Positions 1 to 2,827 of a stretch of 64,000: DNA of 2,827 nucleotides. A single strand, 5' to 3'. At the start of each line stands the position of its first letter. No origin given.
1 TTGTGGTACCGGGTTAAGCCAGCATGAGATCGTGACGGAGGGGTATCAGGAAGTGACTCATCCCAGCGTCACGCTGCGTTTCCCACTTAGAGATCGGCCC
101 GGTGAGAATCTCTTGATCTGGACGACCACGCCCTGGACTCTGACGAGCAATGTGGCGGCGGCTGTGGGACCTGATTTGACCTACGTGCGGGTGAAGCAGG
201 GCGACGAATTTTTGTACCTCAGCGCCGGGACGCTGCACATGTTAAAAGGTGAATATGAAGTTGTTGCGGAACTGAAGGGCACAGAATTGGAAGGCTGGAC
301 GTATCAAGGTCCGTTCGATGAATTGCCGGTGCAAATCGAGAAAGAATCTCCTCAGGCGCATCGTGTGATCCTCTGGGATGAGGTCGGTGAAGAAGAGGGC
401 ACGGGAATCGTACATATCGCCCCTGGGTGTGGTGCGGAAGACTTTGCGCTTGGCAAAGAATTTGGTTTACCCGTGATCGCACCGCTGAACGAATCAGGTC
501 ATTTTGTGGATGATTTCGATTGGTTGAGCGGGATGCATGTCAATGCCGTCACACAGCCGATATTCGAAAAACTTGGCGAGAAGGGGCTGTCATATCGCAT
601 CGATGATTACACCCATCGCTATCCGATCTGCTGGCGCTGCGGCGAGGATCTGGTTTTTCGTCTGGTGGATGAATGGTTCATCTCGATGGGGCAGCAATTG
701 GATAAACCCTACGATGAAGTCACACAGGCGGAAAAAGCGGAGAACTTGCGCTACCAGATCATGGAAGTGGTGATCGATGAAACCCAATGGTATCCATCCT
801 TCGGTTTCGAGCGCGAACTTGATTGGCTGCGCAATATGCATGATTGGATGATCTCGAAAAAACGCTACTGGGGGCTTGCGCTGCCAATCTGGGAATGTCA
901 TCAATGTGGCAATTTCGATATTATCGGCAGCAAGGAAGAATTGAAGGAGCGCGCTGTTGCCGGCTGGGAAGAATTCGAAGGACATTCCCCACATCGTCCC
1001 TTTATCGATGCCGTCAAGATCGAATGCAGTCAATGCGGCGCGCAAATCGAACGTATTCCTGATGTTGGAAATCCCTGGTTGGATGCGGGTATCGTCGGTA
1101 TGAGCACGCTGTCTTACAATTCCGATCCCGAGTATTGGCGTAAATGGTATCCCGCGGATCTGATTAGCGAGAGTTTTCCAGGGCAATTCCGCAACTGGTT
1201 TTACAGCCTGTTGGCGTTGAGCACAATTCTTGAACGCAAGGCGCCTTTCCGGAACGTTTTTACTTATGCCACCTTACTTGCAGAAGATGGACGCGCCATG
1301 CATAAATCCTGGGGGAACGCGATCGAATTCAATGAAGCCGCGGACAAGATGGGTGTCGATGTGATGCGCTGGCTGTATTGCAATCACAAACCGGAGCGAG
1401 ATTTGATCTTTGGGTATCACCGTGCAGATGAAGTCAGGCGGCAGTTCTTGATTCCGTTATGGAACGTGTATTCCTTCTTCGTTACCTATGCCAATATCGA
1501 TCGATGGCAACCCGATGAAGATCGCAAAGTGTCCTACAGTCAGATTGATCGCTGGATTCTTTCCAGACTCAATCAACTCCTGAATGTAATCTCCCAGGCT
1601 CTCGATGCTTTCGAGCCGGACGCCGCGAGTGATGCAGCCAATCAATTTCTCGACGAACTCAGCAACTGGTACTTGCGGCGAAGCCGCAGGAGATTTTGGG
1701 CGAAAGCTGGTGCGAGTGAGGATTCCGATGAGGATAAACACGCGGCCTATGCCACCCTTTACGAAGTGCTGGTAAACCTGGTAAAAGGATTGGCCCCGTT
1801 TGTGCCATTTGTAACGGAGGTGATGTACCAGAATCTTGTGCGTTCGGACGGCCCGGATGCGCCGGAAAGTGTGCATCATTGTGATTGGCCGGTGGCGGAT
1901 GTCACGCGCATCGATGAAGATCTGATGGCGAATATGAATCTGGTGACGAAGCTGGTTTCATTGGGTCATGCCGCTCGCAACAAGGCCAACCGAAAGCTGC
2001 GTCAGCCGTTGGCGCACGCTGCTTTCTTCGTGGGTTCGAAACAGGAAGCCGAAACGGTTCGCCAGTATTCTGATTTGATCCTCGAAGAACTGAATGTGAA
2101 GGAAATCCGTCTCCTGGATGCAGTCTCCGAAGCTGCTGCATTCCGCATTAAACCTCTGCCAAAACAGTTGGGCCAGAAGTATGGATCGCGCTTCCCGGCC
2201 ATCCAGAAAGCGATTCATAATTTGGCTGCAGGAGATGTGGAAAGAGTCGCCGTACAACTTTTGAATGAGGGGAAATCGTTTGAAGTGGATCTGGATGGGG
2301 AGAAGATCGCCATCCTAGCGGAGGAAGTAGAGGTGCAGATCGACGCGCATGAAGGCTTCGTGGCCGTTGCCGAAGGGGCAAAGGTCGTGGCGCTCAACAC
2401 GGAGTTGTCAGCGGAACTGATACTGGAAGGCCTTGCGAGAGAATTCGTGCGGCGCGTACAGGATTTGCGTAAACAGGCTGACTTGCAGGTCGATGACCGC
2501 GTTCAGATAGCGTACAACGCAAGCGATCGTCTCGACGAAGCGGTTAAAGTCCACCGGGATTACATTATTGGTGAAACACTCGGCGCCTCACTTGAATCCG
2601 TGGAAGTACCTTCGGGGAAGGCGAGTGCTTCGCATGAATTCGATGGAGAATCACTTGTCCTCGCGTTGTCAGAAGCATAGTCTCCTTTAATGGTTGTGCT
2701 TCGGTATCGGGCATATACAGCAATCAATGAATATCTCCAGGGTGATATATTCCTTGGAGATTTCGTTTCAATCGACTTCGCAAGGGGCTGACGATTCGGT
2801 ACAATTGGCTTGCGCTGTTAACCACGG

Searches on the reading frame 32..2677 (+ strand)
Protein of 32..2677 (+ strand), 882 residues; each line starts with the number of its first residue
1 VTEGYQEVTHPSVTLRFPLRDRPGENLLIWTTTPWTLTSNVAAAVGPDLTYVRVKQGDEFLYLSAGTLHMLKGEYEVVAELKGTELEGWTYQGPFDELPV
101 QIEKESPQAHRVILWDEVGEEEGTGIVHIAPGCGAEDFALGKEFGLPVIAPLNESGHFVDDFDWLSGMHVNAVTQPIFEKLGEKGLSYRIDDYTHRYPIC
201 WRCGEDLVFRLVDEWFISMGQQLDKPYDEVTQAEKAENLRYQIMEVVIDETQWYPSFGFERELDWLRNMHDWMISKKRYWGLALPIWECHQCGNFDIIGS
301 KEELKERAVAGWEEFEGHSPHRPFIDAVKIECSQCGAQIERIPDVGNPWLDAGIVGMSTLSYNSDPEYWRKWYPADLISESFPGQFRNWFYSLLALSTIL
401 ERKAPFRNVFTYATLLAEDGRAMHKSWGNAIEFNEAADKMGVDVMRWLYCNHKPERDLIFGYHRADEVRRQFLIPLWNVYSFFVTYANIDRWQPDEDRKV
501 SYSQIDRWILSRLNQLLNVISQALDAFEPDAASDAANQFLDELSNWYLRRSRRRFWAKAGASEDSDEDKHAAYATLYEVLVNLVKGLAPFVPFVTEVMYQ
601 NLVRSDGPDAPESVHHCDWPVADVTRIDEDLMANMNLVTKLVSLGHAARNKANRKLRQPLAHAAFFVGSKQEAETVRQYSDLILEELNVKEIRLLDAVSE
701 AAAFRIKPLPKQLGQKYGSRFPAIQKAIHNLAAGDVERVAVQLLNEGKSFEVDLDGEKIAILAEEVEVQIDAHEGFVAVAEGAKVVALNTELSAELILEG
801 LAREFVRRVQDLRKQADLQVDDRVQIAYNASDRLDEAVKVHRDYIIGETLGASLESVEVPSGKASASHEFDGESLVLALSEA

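Call 21: search_protein_families(library=pfam, proteins=[window:32-2677:+], max_evalue=0.00001)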
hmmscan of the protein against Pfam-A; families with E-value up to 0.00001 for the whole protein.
window:32-2677:+ (882 aa): 3 families
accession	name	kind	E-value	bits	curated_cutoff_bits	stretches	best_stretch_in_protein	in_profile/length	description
PF19302.4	DUF5915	-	2.4e-44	151.7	27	1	681-880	2-193/195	Domain of unknown function (DUF5915)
PF00133.28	tRNA-synt_1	-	3e-38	132.1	22.7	1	166-458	184-411/414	tRNA synthetases class I (I, L, M and V)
PF08264.19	Anticodon_1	-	1e-29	103.7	25.1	1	506-660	1-144/148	Anticodon-binding domain of tRNA ligase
